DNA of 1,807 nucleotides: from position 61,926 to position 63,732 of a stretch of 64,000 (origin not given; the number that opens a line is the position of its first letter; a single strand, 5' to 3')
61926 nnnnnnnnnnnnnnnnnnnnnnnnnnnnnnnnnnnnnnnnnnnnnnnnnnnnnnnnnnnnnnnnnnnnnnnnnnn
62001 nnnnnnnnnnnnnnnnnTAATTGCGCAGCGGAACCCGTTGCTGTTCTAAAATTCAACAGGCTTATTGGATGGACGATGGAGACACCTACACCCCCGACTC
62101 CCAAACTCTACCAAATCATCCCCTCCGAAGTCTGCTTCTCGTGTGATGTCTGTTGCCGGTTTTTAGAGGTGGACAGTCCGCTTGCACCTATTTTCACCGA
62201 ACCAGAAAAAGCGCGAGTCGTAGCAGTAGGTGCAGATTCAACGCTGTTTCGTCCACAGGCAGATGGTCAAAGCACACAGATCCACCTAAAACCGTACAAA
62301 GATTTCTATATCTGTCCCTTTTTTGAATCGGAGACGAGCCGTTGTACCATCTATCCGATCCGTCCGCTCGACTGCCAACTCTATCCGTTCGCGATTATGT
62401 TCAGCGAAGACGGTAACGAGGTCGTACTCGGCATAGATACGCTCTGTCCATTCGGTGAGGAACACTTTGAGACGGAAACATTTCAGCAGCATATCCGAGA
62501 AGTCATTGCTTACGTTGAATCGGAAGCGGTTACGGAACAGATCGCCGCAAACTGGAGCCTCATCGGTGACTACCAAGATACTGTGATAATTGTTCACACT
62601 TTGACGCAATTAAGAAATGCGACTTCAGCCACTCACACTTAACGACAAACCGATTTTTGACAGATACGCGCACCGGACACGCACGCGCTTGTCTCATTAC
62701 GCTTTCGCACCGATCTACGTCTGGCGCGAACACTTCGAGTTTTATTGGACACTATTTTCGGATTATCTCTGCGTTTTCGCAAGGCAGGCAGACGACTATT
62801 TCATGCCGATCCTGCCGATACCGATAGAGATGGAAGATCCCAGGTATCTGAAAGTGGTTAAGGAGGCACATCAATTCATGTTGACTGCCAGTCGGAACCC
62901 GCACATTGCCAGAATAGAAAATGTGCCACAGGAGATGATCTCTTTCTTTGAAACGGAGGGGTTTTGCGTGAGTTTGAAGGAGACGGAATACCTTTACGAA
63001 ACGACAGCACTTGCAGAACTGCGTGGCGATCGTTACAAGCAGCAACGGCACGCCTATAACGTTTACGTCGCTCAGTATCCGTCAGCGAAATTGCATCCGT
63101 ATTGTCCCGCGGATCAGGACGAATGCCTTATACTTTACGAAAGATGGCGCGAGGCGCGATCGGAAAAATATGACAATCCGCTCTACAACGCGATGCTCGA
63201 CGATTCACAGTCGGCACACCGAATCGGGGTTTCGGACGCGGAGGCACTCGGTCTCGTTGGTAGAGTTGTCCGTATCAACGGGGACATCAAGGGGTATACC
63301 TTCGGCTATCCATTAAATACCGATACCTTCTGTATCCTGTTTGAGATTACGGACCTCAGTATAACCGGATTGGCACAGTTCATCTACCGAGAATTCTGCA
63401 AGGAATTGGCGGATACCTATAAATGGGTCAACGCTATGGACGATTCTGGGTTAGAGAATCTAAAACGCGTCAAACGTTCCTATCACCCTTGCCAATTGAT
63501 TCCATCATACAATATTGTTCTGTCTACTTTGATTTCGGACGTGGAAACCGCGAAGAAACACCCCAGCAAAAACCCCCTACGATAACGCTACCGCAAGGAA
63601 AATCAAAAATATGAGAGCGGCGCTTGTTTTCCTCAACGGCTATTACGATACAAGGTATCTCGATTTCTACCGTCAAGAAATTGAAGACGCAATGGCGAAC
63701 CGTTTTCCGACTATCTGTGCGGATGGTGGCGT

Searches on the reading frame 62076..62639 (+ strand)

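Call 56: search_protein_families(library=pfam, proteins=[window:62076-62639:+], max_evalue=0.0001)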
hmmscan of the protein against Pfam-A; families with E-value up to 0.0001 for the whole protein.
window:62076-62639:+ (188 aa): 1 family
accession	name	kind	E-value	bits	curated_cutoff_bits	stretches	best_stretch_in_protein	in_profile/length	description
PF03692.20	CxxCxxCC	-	1.5e-08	35.6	23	1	20-111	2-73/85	Putative zinc- or iron-chelating domain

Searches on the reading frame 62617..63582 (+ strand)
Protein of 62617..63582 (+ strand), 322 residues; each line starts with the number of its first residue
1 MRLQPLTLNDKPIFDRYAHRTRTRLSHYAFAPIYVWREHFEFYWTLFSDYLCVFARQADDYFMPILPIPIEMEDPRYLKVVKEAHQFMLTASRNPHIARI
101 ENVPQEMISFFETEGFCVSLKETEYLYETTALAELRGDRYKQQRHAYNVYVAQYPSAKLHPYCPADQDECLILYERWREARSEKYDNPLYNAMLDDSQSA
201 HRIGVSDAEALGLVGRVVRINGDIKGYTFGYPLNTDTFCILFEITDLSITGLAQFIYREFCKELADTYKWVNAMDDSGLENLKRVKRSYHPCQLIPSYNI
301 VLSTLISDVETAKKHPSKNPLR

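Call 56: search_protein_families(library=pfam, proteins=[window:62617-63582:+], max_evalue=0.0001)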
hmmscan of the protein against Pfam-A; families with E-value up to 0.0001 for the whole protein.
window:62617-63582:+ (322 aa): 1 family
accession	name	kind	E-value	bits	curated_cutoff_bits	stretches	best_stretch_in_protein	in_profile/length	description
PF09924.15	LPG_synthase_C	-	2.4e-22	79.8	27.5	1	24-299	7-296/298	Phosphatidylglycerol lysyltransferase, C-terminal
